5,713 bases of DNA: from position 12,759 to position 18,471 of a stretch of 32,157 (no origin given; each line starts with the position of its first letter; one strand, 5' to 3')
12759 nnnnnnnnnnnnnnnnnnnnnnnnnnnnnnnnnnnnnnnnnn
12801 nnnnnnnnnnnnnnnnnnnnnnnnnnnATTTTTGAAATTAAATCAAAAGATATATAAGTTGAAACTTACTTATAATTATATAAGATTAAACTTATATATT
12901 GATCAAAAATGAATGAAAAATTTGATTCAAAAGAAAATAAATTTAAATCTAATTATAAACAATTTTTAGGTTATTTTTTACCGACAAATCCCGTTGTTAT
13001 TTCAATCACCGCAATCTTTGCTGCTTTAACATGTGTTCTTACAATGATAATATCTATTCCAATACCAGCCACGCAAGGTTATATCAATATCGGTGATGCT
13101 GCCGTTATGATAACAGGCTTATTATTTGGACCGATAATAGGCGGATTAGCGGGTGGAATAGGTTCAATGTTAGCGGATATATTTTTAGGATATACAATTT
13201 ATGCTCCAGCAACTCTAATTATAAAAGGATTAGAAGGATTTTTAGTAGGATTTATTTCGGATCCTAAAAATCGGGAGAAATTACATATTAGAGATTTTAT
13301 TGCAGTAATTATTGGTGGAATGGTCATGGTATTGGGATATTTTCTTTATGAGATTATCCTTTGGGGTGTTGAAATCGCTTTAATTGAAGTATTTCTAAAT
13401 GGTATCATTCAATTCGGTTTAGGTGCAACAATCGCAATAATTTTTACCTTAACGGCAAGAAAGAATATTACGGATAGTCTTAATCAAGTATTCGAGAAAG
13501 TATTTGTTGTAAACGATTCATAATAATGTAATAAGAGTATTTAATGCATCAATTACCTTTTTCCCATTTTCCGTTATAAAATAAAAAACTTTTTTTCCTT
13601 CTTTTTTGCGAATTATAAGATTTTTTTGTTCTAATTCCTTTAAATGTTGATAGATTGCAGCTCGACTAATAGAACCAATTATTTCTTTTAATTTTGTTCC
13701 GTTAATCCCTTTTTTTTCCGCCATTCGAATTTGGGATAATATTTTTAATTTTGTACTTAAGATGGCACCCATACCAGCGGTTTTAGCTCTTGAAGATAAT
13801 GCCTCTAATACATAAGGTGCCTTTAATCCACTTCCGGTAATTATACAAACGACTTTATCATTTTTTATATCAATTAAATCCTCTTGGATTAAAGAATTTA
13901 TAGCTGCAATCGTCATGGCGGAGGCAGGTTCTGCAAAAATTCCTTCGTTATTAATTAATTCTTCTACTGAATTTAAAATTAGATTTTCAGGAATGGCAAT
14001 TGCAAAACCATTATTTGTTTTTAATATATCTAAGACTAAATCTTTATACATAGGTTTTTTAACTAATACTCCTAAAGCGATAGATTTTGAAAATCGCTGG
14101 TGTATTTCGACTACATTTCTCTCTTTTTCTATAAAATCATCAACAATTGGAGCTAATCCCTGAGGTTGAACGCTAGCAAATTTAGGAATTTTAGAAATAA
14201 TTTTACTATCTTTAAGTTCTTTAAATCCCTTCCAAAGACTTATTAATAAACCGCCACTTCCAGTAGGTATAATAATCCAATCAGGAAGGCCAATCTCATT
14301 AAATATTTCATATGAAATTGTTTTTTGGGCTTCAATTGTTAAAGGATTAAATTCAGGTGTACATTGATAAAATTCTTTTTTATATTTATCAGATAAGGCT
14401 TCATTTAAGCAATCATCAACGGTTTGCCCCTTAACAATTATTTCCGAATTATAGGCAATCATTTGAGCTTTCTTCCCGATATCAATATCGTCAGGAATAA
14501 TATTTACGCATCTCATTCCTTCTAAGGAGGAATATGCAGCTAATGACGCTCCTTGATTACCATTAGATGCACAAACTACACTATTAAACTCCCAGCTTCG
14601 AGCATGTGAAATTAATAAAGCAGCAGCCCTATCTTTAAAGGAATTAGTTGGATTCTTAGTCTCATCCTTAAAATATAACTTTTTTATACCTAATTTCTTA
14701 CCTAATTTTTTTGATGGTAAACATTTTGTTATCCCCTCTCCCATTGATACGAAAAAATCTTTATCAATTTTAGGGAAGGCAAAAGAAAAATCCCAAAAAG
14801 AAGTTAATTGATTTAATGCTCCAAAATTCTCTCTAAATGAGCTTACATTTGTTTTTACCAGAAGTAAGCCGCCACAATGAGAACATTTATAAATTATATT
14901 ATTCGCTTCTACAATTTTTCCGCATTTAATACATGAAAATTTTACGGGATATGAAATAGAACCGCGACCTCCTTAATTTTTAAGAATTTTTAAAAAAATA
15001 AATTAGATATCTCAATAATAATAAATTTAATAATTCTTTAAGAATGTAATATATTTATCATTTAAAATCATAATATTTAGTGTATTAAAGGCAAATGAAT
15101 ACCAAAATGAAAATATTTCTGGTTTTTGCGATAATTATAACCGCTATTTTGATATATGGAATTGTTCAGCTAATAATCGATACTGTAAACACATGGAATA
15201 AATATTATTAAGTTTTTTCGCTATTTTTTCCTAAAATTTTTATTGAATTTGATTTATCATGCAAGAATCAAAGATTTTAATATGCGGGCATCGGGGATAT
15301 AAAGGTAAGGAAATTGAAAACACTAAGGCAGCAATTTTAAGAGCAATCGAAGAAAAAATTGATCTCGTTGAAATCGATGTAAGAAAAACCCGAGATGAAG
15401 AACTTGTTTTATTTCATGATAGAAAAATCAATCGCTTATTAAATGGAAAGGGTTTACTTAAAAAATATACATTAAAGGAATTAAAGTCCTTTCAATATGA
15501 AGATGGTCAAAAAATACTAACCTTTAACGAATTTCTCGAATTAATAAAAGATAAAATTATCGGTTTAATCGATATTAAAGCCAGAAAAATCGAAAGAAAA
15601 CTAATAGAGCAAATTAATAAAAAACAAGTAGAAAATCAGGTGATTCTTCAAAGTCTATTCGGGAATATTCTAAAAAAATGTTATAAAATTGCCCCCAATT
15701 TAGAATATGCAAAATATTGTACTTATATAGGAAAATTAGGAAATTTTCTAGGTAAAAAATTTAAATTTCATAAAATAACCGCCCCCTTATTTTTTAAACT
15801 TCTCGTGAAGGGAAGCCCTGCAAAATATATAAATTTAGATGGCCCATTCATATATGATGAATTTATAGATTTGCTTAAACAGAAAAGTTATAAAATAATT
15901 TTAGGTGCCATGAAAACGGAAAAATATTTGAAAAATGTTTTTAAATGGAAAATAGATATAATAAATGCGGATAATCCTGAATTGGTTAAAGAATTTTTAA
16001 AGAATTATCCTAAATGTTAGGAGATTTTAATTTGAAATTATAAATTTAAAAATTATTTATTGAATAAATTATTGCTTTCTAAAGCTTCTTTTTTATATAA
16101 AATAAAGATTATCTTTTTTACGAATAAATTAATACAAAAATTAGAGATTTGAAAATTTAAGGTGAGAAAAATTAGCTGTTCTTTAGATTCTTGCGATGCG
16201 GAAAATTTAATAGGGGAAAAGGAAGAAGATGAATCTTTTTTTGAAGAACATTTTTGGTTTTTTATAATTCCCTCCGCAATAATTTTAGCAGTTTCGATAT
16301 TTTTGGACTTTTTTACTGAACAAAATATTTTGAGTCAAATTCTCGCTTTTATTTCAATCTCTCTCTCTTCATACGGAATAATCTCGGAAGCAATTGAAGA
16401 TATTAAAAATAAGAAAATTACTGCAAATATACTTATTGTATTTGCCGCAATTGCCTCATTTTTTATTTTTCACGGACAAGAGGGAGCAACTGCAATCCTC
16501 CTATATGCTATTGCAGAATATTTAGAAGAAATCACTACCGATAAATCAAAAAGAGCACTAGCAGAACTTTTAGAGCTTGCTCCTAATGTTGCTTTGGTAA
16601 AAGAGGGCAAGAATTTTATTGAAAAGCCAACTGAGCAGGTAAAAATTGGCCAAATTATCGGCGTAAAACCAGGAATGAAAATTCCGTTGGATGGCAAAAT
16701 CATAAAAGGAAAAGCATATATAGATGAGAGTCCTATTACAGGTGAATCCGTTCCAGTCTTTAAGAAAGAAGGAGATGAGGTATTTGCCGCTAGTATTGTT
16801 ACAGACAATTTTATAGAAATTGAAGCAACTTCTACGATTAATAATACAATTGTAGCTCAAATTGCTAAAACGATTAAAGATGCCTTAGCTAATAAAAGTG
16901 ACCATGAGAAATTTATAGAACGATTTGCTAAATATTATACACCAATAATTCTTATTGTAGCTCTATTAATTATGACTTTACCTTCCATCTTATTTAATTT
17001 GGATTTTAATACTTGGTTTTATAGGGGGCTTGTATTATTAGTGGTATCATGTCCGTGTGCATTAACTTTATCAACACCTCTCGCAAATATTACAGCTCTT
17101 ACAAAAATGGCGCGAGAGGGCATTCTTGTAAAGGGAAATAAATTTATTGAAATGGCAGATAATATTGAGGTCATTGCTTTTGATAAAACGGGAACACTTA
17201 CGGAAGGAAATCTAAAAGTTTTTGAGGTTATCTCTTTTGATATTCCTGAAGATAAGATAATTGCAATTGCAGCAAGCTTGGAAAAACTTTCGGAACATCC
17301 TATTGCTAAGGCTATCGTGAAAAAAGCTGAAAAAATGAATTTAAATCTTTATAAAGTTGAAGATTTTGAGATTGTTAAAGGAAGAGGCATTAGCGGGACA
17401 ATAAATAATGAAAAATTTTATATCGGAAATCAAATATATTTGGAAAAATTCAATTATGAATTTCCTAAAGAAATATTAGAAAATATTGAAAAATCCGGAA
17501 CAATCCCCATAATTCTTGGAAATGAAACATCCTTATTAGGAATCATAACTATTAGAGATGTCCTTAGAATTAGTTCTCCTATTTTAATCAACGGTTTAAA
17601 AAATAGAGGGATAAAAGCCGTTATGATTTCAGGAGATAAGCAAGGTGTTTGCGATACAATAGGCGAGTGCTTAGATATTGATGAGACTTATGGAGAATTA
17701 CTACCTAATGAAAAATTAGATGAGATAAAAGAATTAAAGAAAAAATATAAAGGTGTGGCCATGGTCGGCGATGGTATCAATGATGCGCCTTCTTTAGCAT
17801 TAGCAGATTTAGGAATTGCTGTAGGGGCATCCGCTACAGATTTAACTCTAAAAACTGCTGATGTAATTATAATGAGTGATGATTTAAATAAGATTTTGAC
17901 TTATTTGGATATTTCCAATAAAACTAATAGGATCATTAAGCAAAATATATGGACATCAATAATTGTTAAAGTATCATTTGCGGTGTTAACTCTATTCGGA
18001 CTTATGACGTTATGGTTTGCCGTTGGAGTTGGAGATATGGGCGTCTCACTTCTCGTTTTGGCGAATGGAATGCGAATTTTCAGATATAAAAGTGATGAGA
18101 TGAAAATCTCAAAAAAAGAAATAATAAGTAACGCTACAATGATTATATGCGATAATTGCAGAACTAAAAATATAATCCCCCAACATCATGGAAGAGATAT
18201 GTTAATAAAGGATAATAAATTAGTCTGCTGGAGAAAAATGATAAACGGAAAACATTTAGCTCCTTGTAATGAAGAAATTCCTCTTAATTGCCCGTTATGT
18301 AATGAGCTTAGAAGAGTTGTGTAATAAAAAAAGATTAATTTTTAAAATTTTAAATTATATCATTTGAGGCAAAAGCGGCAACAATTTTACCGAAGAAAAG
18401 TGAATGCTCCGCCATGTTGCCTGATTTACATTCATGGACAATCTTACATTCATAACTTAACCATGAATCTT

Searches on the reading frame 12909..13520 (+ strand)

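Call 26: search_protein_families(library=pfam, proteins=[window:12909-13520:+], max_evalue=0.001)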
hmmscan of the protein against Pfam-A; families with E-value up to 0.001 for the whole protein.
window:12909-13520:+ (204 aa): 3 families
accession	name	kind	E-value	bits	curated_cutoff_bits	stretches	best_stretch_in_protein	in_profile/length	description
PF07155.17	ECF-ribofla_trS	-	8.5e-37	127.2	26.7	1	31-181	7-168/172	ECF-type riboflavin transporter, S component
PF12822.12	ECF_trnsprt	-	5.3e-11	43.3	30.7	1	33-179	5-150/169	ECF transporter, substrate-specific component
PF07694.17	5TM-5TMR_LYT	-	0.00085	19.4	24.6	0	34-142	21-125/169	5TMR of 5TMR-LYT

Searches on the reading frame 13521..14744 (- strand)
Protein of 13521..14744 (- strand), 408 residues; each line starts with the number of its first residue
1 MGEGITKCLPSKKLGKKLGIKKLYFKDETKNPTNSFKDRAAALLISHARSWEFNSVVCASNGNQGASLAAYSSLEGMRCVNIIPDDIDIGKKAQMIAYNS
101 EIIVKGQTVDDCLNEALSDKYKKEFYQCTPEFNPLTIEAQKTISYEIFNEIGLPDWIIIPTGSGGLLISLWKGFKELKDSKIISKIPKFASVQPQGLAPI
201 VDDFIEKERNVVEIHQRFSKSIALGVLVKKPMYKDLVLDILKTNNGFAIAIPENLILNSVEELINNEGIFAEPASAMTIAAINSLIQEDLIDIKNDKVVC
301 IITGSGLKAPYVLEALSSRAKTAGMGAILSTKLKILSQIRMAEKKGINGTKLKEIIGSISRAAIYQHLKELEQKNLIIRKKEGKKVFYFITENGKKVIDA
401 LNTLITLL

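Call 26: search_protein_families(library=pfam, proteins=[window:13521-14744:-], max_evalue=0.001)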
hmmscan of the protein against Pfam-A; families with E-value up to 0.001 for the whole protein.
window:13521-14744:- (408 aa): 6 families
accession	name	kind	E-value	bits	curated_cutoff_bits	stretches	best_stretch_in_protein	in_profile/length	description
PF00291.31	PALP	-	1.6e-62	212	35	1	2-304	4-295/295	Pyridoxal-phosphate dependent enzyme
PF01638.23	HxlR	-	1.5e-06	28.4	20.8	1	350-405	22-80/91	HxlR-like helix-turn-helix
PF08279.18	HTH_11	-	2.1e-05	24.8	25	1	332-384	2-52/55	HTH domain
PF03551.20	PadR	-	9.3e-05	22.8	27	1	351-398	18-73/75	Transcriptional regulator PadR-like family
PF14947.12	HTH_45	-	0.00028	21.3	25.5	0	359-406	31-74/77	Winged helix-turn-helix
PF14277.12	DUF4364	-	0.00053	20.3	26.9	0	365-405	37-77/162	Domain of unknown function (DUF4364)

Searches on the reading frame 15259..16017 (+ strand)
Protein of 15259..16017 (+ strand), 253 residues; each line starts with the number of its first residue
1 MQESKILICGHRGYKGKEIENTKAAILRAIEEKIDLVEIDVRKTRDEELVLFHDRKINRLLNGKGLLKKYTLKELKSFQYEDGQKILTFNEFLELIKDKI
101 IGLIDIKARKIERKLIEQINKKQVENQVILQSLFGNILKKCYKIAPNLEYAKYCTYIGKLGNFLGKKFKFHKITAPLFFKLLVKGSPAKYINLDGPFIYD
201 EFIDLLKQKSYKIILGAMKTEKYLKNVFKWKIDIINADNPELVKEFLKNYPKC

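Call 26: search_protein_families(library=pfam, proteins=[window:15259-16017:+], max_evalue=0.001)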
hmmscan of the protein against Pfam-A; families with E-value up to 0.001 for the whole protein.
window:15259-16017:+ (253 aa): 1 family
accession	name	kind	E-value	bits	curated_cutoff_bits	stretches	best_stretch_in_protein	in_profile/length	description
PF03009.23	GDPD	-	3.6e-22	80.1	23.6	1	11-125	1-126/244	Glycerophosphoryl diester phosphodiesterase family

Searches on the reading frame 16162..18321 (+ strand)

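Call 26: search_protein_families(library=pfam, proteins=[window:16162-18321:+], max_evalue=0.001)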
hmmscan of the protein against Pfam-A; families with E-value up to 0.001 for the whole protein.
window:16162-18321:+ (720 aa): 2 families
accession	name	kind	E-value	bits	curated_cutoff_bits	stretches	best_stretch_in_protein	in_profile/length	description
PF00122.25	E1-E2_ATPase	-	1.3e-48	165.3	28.1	1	138-318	1-180/181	E1-E2 ATPase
PF00702.32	Hydrolase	-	2.8e-27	96.8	26.4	1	335-549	1-191/191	haloacid dehalogenase-like hydrolase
